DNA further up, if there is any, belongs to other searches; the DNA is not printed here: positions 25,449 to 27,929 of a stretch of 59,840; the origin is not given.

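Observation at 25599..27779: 726-aa protein with no recognisable motif, translationally coupled to fliM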

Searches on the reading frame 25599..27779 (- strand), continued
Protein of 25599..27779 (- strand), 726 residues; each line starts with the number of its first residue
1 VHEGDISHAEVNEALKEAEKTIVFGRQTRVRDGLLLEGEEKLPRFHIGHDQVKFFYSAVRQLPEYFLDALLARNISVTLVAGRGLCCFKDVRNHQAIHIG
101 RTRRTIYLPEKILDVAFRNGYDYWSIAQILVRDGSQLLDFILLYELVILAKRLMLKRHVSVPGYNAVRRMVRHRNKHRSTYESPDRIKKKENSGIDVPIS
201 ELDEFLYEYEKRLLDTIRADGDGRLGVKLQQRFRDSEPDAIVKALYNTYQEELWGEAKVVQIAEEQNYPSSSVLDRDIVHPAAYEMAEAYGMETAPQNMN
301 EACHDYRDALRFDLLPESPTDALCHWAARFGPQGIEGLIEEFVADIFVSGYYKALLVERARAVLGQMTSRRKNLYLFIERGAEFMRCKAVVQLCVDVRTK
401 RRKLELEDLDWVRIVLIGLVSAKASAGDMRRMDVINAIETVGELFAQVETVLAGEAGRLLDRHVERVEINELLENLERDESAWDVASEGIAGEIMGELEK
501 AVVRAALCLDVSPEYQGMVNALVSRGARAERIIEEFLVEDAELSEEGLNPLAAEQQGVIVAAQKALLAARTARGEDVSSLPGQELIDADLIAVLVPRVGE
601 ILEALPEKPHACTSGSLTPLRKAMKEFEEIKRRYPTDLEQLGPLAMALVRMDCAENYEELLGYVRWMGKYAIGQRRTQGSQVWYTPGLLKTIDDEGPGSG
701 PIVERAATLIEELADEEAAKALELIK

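Call 36: find_encoding_contigs(protein=P0011, flank=8000, max_places=1)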
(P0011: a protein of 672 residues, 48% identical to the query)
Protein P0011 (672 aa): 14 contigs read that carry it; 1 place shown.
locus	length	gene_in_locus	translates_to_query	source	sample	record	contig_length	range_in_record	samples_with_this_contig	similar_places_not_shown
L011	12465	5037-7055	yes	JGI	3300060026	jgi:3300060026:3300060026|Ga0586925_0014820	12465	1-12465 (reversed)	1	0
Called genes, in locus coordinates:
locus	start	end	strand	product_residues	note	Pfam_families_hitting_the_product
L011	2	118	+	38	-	?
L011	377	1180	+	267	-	PF04909:Amidohydro_2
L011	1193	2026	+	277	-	PF05721:PhyH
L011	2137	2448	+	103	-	PF01052:FliMN_C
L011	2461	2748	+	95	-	PF01052:FliMN_C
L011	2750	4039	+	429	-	PF03448:MgtE_N (faint), PF14842:FliG_N, PF14841:FliG_M, PF01706:FliG_C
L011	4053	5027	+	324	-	PF02154:FliM, PF01052:FliMN_C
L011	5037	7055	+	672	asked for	-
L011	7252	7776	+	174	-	PF01618:MotA_ExbB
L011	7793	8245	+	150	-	PF01618:MotA_ExbB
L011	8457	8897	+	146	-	-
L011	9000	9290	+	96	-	-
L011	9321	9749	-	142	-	PF00903:Glyoxalase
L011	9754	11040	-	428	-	PF13646:HEAT_2, PF06452:CBM9_1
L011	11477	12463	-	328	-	?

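Call 37: find_encoding_contigs(protein=P0019, flank=8000, max_places=1)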
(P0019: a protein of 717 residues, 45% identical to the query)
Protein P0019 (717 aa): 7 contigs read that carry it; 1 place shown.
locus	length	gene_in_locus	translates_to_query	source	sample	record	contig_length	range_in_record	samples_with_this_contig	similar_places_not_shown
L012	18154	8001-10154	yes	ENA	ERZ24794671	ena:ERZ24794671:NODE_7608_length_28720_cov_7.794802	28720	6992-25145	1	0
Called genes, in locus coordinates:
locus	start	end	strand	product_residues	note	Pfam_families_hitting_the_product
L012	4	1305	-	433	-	PF03773:ArsP_1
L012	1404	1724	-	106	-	PF12840:HTH_20 (weak), PF01022:HTH_5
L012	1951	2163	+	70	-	PF15919:HicB_lk_antitox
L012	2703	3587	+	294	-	PF07228:SpoIIE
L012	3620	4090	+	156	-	PF00583:Acetyltransf_1, PF13673:Acetyltransf_10, PF13508:Acetyltransf_7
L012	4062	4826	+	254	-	PF13576:Pentapeptide_3 (faint), PF13599:Pentapeptide_4, PF00805:Pentapeptide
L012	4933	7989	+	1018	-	-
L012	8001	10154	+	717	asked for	-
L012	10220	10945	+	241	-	PF01209:Ubie_methyltran, PF13489:Methyltransf_23 (weak), PF13847:Methyltransf_31, PF08241:Methyltransf_11, PF08242:Methyltransf_12 (weak), PF13649:Methyltransf_25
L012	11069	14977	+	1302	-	PF13620:CarboxypepD_reg (faint), PF07494:Reg_prop (faint), PF07495:Y_Y_Y (weak), PF07228:SpoIIE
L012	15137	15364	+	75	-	-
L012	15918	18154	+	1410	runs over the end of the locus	PF05547:Peptidase_M6, PF02369:Big_1 (faint), PF24025:Ig_DR_A0283-like (faint), PF13620:CarboxypepD_reg (weak), PF23194:NOMO_5th (faint), PF13620:CarboxypepD_reg (weak), PF13860:FlgD_ig, PF18962:Por_Secre_tail (weak)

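Call 38: predict_structure(alignment_id=A1)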
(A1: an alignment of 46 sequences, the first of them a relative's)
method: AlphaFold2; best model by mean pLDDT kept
length: 726 residues; sequences in the alignment: 46
mean_pLDDT: 85.2   pTM: 0.74
mean pLDDT of the five models: 85.2, 84.5, 84.5, 83.2, 82.1
residues with pLDDT >= 90: 270; 70-90: 398; 50-70: 54; < 50: 4
segments of 3 or more residues with pLDDT < 50: 222-225
pLDDT, mean of each block of 10 residues (from residue 1): 83 88 83 73 77 87 93 92 88 91 91 86 83 94 94 86 89 92 81 77 92 81 54 83 86 87 80 77 91 92 90 81 94 94 82 88 88 91 93 85 74 83 67 80 84 90 92 88 85 95 93 85 89 88 64 70 85 80 67 82 89 89 90 80 95 93 92 87 90 79 90 82 80
secondary structure, 60 per line:
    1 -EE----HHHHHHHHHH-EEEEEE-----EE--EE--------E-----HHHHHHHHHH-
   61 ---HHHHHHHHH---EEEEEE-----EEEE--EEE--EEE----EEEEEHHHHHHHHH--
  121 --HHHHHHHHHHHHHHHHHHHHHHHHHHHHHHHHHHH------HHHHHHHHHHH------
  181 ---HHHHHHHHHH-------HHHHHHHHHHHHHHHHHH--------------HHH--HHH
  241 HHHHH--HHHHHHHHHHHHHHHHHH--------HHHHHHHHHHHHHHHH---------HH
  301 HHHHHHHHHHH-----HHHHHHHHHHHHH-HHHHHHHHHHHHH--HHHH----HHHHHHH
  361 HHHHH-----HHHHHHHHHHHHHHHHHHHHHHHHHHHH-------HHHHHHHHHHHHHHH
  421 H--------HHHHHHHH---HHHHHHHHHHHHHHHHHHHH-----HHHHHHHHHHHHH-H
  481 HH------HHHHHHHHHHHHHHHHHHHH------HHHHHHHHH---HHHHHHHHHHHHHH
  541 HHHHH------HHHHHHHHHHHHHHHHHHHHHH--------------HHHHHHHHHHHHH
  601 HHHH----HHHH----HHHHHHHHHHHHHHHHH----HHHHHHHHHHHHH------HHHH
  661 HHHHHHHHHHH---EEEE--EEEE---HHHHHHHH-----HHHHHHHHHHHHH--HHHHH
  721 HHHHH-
elements in order (helices of 4 or more, strands of 3 or more residues): H8-17 E19-24 H50-59 H64-72 E76-81 E87-90 E93-95 E98-100 E105-109 H110-118 H123-157 H164-174 H184-193 H201-218 H238-245 H248-265 H274-289 H299-311 H317-329 H331-343 H346-349 H354-365 H371-398 H406-421 H430-437 H441-460 H466-478 H489-508 H515-523 H527-545 H552-573 H588-604 H609-612 H617-633 H638-650 H657-671 E675-678 E681-684 H688-695 H701-713 H716-725

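Call 40: search_protein_representatives(alignment_id=A1)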
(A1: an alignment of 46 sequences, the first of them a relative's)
Query: 46 sequences, 688 profile positions. Proteins with E-value up to 0.001 (for the whole library): 195; up to 1e-10: 152; up to 1e-30: 76. The best 150 are listed.
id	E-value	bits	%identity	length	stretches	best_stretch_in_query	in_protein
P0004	2.0e-278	942.3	-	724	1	1-681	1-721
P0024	8.0e-275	930.4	-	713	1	1-685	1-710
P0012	1.2e-271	919.9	-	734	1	1-684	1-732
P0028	1.3e-257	873.5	-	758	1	1-682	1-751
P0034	2.5e-228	776.7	-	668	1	1-685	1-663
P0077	1.2e-198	678.6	-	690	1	1-678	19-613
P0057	3.3e-192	657.3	-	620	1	1-669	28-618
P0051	3.2e-187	640.8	-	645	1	1-670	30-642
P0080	3.2e-176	604.5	-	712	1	1-684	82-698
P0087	3.5e-171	587.9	-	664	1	1-664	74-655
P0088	1.3e-160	552.9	-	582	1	136-656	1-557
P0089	2.5e-159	548.7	-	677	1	145-686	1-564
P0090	3.3e-153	528.4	-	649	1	1-633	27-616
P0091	4.9e-152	524.6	-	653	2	81-669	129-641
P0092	3.4e-147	508.6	-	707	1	1-671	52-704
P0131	3.6e-45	171.4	-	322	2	382-673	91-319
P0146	1.4e-34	136.4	-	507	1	1-250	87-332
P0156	5.7e-30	121.1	-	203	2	599-686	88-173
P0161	3.8e-28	115.1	-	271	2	472-678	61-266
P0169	8.4e-26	107.4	-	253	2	485-674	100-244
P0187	1.2e-19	87.0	-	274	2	542-669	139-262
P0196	2.8e-17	79.2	-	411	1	519-673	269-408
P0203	8.0e-15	71.1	-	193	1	545-673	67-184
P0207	3.7e-14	68.9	-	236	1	524-681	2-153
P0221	3.6e-11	59.0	-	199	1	554-681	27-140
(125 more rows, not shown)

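Call 41: fold_search(model_id=the predicted structure, library=pdb)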
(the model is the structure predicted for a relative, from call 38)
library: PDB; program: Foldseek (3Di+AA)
matches with E <= 10: 226; with E <= 0.001: 0
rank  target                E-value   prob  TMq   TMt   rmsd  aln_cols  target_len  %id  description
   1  4j0u                  3.4e-01  0.13  0.10  0.14  22.3       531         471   11  Crystal structure of IFIT5/ISG58 (released 2013-02-13)
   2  5hb0_B                3.4e-01  0.13  0.11  0.14  24.7       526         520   14  Crystal structure of Chaetomium thermophilum Nup170 CTD-Nup145N complex (released 2016-04-20)
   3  9hxw_A                4.2e-01  0.08  0.09  0.04  25.3       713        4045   10  Cryo-EM structure of the human UBR4/KCMF1/CALM1 complex (composite map) (released 2025-12-10)
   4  7uzj_P                4.4e-01  0.08  0.08  0.12  24.6       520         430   11  Rat Kidney V1 complex with SidK and NCOA7B, State 1 (released 2023-11-22)
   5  7rdr_A                5.9e-01  0.11  0.11  0.14  21.4       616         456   13  Circular tandem repeat protein with novel repeat topology and enhanced subunit contact surfaces (released 2021-09-01)
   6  5dse_C                5.9e-01  0.06  0.09  0.10  29.1       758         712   14  Crystal Structure of the TTC7B/Hyccin Complex (released 2015-12-02)
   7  4a1s_A                6.1e-01  0.11  0.10  0.15  21.1       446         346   11  Crystallographic structure of the Pins:Insc complex (released 2012-03-28)
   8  5udk_A                6.1e-01  0.08  0.09  0.12  25.1       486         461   12  IFIT1 monomeric mutant (L457E/L464E) with PPP-AAAA (released 2017-03-01)
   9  9dtr_S                6.1e-01  0.08  0.09  0.11  35.9       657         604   14  Structure of the yeast post-catalytic P complex spliceosome at 2.3 Angstrom resolution (released 2024-12-25)
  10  9hms_C                6.4e-01  0.08  0.11  0.08  26.4       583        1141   15  Cryo-EM structure of human separase bound to SCC1 (310-550 aa) and SA2 (released 2025-09-03)
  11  4a1s_B                6.7e-01  0.12  0.11  0.16  20.1       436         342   11  Crystallographic structure of the Pins:Insc complex (released 2012-03-28)
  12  2ot8_B                6.7e-01  0.08  0.12  0.11  26.7       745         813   12  Karyopherin Beta2/Transportin-hnRNPM NLS Complex (released 2007-04-10)
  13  4kvm_B                6.7e-01  0.06  0.10  0.10  30.8       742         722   14  The NatA (Naa10p/Naa15p) amino-terminal acetyltransferase complex bound to a bisubstrate analog (released 2013-07-31)
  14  5a7d_E                8.2e-01  0.12  0.11  0.17  21.0       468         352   12  Tetrameric assembly of LGN with Inscuteable (released 2016-08-03)
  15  5udl_A                8.6e-01  0.06  0.08  0.11  24.9       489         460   12  IFIT1 N216A monomeric mutant (L457E/L464E) with m7Gppp-AAAA (anti conformation of cap) (released 2017-03-01)
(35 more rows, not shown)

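Call 42: find_related_loci(query=A1, collection=genome_contigs, flank=10000)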
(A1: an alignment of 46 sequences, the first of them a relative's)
Query A1 (726 aa) in genome_contigs; peptide patterns used: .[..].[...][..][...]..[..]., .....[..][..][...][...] (x = any residue, [..] = any of these).
109 stretches matched a pattern; 56 encode a relative of the query (tblastn E <= 1e-3); 56 distinct loci.
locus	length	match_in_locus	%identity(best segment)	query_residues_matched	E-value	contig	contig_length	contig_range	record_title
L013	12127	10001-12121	41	3-726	2e-169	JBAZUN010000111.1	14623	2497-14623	MAG: Candidatus Latescibacterota bacterium isolate SO_2017_GW1_23 NODE_15363_length_14623_cov_0.884520_OW334_2017, whole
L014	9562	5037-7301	41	1-723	1e-152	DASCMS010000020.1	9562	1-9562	MAG TPA_asm: Candidatus Latescibacterota bacterium isolate Fu_MAG_110 c_000000179424, whole genome shotgun sequence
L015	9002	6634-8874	39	1-714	1e-152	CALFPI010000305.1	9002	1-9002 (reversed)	MAG TPA_asm: uncultured Gemmatimonadaceae bacterium isolate ERR2206786_bin.69_CONCOCT_v1.1_MAG genome assembly, contig:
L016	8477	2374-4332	40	3-717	4e-146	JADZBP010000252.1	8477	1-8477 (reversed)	MAG: Candidatus Latescibacterota bacterium isolate SJ679 c_000001325692, whole genome shotgun sequence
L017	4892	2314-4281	40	3-722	3e-147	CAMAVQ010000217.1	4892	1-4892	MAG: Gemmatimonas phototrophica isolate MaH-09apr19-249 genome assembly, contig: MaH-09apr19-C41264, whole genome shotgu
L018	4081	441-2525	39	1-660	2e-146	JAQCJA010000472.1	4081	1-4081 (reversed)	MAG: bacterium isolate casp40-mb.301 NODE_49526_length_4081_cov_0.057760, whole genome shotgun sequence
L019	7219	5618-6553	41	1-340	5e-73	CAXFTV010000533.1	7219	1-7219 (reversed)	MAG TPA_asm: uncultured bacterium isolate ERR599111_concoct_57 genome assembly, contig: ERZ841489.625235, whole genome s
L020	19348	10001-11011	40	3-352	4e-71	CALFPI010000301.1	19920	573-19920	MAG TPA_asm: uncultured Gemmatimonadaceae bacterium isolate ERR2206786_bin.69_CONCOCT_v1.1_MAG genome assembly, contig:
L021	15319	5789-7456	38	1-671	6e-71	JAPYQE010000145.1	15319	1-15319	MAG: Candidatus Latescibacterota bacterium isolate PW2.concoct.70_sub PW2_4671_length_15319_cov_8.994104, whole genome s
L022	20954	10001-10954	41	3-338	2e-70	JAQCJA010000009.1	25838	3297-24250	MAG: bacterium isolate casp40-mb.301 NODE_4496_length_25838_cov_0.056412, whole genome shotgun sequence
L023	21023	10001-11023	39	3-351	7e-69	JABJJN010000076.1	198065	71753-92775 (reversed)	MAG: Gemmatimonadetes bacterium isolate SI074_bin69 k141_1508736, whole genome shotgun sequence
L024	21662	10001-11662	38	3-671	2e-68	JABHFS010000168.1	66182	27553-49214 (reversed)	MAG: Gemmatimonadetes bacterium isolate SI037_bin186 k141_2551496, whole genome shotgun sequence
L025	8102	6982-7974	38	3-359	2e-68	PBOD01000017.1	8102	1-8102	MAG: Gemmatimonadetes bacterium isolate RS822 1704, whole genome shotgun sequence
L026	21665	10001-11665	39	1-671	3e-68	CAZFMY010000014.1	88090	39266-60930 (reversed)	MAG TPA_asm: uncultured Gemmatimonadaceae bacterium isolate SRP077602_co9_658 genome assembly, contig: NODE_134_length_8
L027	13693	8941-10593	39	1-667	6e-68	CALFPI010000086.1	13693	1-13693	MAG TPA_asm: uncultured Gemmatimonadaceae bacterium isolate ERR2206786_bin.69_CONCOCT_v1.1_MAG genome assembly, contig:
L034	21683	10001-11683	38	3-674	6e-65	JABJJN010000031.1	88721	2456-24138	MAG: Gemmatimonadetes bacterium isolate SI074_bin69 k141_1676298, whole genome shotgun sequence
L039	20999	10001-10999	38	1-359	1e-60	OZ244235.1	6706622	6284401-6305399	MAG: Candidatus Latescibacterota bacterium isolate e5868d62-61ad-4724-99e8-9c09e4b40cf9 genome assembly, chromosome: 1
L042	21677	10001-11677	38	3-672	3e-59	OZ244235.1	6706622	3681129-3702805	MAG: Candidatus Latescibacterota bacterium isolate e5868d62-61ad-4724-99e8-9c09e4b40cf9 genome assembly, chromosome: 1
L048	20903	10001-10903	37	3-316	3e-48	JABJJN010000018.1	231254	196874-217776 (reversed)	MAG: Gemmatimonadetes bacterium isolate SI074_bin69 k141_783923, whole genome shotgun sequence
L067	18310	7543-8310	68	1-716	2e-36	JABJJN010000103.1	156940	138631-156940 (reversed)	MAG: Gemmatimonadetes bacterium isolate SI074_bin69 k141_2311533, whole genome shotgun sequence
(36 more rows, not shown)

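Call 47: search_protein_families(library=pfam, proteins=[L023:3101-3559:-, L023:3525-4067:-, L023:4628-6553:-, L023:6589-8241:+, L023:8591-9652:-, L023:13306-14439:+, L023:14452-15489:-, L023:15658-17055:-, L027:10996-11430:+, L027:11363-12217:+], max_evalue=0.001)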
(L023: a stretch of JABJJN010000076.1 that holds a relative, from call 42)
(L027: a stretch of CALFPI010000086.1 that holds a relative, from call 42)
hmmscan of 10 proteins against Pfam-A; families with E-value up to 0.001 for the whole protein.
L023:3101-3559:- (152 aa): 1 family
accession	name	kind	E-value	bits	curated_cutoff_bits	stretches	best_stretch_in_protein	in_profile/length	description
PF01618.21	MotA_ExbB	-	4.2e-07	30.2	22.9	1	73-150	35-116/127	MotA/TolQ/ExbB proton channel family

L023:3525-4067:- (180 aa): 0 families

L023:4628-6553:- (641 aa): 3 families
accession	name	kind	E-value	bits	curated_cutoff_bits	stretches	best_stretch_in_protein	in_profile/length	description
PF13517.12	FG-GAP_3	-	2.4e-36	124.6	26.9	3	315-372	1-60/61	FG-GAP-like repeat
PF07593.17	UnbV_ASPIC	-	1.8e-14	53.8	23.4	1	522-587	1-67/68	ASPIC and UnbV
PF01839.29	FG-GAP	-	9e-14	51.4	22.1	0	468-490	3-25/37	FG-GAP repeat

L023:6589-8241:+ (550 aa): 1 family
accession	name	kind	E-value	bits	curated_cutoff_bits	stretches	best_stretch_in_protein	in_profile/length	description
PF01436.27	NHL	-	0.0002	21.7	20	0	513-532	1-20/28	NHL repeat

L023:8591-9652:- (353 aa): 2 families
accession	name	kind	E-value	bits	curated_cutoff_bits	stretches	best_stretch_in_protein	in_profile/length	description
PF03786.19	UxuA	-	1.7e-34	119.6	23.7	2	168-350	166-349/352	D-mannonate dehydratase (UxuA)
PF01261.30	AP_endonuc_2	-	0.00035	20.8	31.1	0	64-314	21-221/249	Xylose isomerase-like TIM barrel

L023:13306-14439:+ (377 aa): 2 families
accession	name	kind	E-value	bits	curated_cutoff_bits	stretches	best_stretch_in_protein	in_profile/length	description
PF01636.29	APH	-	1.5e-24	87.5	23.2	1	109-314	16-225/239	Phosphotransferase enzyme family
PF07914.17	DUF1679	-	0.00089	18.7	24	0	253-292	267-311/414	Uncharacterized oxidoreductase dhs-27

L023:14452-15489:- (345 aa): 4 families
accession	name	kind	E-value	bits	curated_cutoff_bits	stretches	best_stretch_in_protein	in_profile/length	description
PF01706.21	FliG_C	-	2.4e-36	124.7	23.3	1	229-335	2-108/108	FliG C-terminal domain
PF14841.11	FliG_M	-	4.5e-31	107.3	25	1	127-198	1-72/76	FliG middle domain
PF14842.11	FliG_N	-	6.4e-31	107.5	25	2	18-114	2-98/104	FliG N-terminal domain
PF03448.22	MgtE_N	-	5.2e-06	27.4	25.9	0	251-298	46-93/102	MgtE intracellular N domain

L023:15658-17055:- (465 aa): 1 family
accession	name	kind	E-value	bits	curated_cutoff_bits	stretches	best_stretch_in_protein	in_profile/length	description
PF20254.3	DMFA2_C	-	1.7e-58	199.3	27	1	76-443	24-369/374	N,N-dimethylformamidase beta subunit-like, C-terminal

L027:10996-11430:+ (144 aa): 2 families
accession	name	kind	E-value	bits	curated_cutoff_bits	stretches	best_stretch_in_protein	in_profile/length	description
PF01706.21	FliG_C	-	1.8e-21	76.9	23.3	1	56-139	19-102/108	FliG C-terminal domain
PF03448.22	MgtE_N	-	9.7e-05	23.3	25.9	1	61-114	46-99/102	MgtE intracellular N domain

L027:11363-12217:+ (284 aa): 2 families
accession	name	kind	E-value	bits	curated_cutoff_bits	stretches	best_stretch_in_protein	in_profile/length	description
PF01706.21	FliG_C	-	2.3e-16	60.5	23.3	1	200-278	20-98/108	FliG C-terminal domain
PF20066.5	Glyoxalase_8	-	0.00022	21.7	23.7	0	168-196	30-58/143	Glyoxalase superfamily protein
